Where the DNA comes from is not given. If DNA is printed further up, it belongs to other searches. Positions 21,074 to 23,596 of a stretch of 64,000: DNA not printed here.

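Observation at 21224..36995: Seven neighbouring ORFs carry 17 short zinc ribbons: candidate ribbon-anchored surface-module system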

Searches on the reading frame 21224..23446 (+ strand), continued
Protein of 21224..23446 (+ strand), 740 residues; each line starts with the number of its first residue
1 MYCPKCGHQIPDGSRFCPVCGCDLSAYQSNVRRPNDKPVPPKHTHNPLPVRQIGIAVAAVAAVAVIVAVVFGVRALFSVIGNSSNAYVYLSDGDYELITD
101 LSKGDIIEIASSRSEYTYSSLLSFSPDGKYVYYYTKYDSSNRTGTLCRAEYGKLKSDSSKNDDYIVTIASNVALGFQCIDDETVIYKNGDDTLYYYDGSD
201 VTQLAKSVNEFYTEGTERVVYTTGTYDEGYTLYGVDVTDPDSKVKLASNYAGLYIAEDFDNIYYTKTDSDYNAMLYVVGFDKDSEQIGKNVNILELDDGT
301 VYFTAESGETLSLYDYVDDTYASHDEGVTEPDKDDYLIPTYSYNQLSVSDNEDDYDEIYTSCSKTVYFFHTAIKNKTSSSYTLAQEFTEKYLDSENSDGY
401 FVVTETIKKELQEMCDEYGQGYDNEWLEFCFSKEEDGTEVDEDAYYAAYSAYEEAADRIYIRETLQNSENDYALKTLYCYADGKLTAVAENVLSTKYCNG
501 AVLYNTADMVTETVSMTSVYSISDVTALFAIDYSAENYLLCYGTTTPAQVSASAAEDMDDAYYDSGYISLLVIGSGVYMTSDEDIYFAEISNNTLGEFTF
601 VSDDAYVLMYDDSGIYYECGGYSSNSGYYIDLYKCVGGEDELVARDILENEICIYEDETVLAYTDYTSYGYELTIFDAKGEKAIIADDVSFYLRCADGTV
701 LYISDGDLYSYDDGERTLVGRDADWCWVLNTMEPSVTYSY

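Call 59: search_protein_families(library=pfam, proteins=[L046:801-1313:+, L046:2228-5206:+, L046:5444-7000:+, L046:7235-9037:+, L046:11695-14283:+, L046:14331-16100:+, L046:16994-17866:+, L046:18053-19762:+, L046:19759-20661:+, L020:13589-16864:+], max_evalue=0.0001)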
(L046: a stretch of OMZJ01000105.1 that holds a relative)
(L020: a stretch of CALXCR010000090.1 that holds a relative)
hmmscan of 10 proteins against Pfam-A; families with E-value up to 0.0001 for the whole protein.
L046:801-1313:+ (170 aa): 0 families

L046:2228-5206:+ (992 aa): 5 families
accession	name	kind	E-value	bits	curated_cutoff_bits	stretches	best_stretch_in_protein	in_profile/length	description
PF00092.34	VWA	-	2.5e-12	47.8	23.8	1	374-521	2-160/174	von Willebrand factor type A domain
PF13240.11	Zn_Ribbon_1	-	4e-09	36.4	25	1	72-94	1-23/23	zinc-ribbon domain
PF13519.12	VWA_2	-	1.1e-08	36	27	1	376-474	3-107/107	von Willebrand factor type A domain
PF00059.27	Lectin_C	-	2.1e-08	35.3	22.6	1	602-704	3-95/107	Lectin C-type domain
PF13768.12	VWA_3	-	2.5e-05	24.8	27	1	373-520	2-153/155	von Willebrand factor type A domain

L046:5444-7000:+ (518 aa): 3 families
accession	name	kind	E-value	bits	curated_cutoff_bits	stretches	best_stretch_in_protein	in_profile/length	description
PF13308.11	YARHG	-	1.1e-25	89.9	27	1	210-292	2-83/85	YARHG domain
PF13240.11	Zn_Ribbon_1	-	7.1e-09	35.6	25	1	2-23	1-22/23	zinc-ribbon domain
PF24460.1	DUF7575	-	6.5e-05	22.6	28.5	0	3-23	6-26/28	Domain of unknown function (DUF7575)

L046:7235-9037:+ (600 aa): 0 families

L046:11695-14283:+ (862 aa): 2 families
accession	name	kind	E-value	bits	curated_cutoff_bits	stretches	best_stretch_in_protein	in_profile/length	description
PF11369.13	DUF3160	-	1.5e-190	635.4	25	1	232-836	6-622/632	Protein of unknown function (DUF3160)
PF13240.11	Zn_Ribbon_1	-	2.6e-05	24.3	25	1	12-34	1-23/23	zinc-ribbon domain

L046:14331-16100:+ (589 aa): 1 family
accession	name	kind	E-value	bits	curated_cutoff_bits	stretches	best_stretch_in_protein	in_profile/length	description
PF09587.15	PGA_cap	-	4.9e-54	183.9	27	1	246-494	2-255/255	Bacterial capsule synthesis protein PGA_cap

L046:16994-17866:+ (290 aa): 1 family
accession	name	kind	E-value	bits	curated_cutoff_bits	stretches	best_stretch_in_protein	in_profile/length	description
PF13240.11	Zn_Ribbon_1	-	7.6e-08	32.4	25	1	12-34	1-23/23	zinc-ribbon domain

L046:18053-19762:+ (569 aa): 2 families
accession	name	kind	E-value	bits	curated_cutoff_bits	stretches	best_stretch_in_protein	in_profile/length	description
PF13240.11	Zn_Ribbon_1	-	8.8e-09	35.3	25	1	2-22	1-21/23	zinc-ribbon domain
PF13248.11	Zn_ribbon_3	-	6.2e-05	22.8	27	0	2-23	4-25/26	zinc-ribbon domain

L046:19759-20661:+ (300 aa): 3 families
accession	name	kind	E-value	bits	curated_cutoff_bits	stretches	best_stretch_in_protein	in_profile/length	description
PF13248.11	Zn_ribbon_3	-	1.1e-07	31.5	27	1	35-56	5-26/26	zinc-ribbon domain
PF13240.11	Zn_Ribbon_1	-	3.4e-07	30.3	25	1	34-56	1-23/23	zinc-ribbon domain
PF12773.13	DZR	-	7.8e-05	23.2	27.3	0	34-56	14-34/45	Double zinc ribbon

L020:13589-16864:+ (1091 aa): 10 families
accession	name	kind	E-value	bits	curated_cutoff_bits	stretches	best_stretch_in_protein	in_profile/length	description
PF00082.27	Peptidase_S8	-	8.1e-30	104.6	21.8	1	203-524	3-275/288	Subtilase family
PF13240.11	Zn_Ribbon_1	-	2.6e-12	46.6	25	2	1038-1059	2-23/23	zinc-ribbon domain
PF25106.1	VWA_4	-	4.9e-12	46.2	27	1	567-692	2-114/169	von Willebrand factor A domain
PF13248.11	Zn_ribbon_3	-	1.4e-11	43.8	27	2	1038-1059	5-26/26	zinc-ribbon domain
PF12773.13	DZR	-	2.4e-10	40.8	27.3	1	1038-1088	1-45/45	Double zinc ribbon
PF00092.34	VWA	-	1.2e-09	39.1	23.8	1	566-763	1-167/174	von Willebrand factor type A domain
PF13519.12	VWA_2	-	5.7e-07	30.6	27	1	568-682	2-106/107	von Willebrand factor type A domain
PF00362.24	Integrin_beta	-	2.7e-06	27.7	24.8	1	562-683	3-146/248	Integrin beta chain VWA domain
PF24460.1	DUF7575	-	8e-06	25.6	28.5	0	1034-1059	2-27/28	Domain of unknown function (DUF7575)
PF24463.1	DUF7577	-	1.9e-05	24.6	28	0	1036-1060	3-27/27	Domain of unknown function (DUF7577)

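Call 90: find_related_loci(query=A1, collection=viral_contigs, flank=10000)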
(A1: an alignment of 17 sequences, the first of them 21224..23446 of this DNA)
Query A1 (740 aa) in viral_contigs; peptide patterns used: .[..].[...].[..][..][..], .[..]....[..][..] (x = any residue, [..] = any of these).
191 stretches matched a pattern, but none encodes a relative of the query by tblastn (E <= 1e-3).

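Call 91: search_dna_similar(query=window:21224-23446:+, collection=plasmids, mode=protein, max_rows=10)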
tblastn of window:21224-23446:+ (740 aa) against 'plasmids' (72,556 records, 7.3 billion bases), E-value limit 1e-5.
No match.
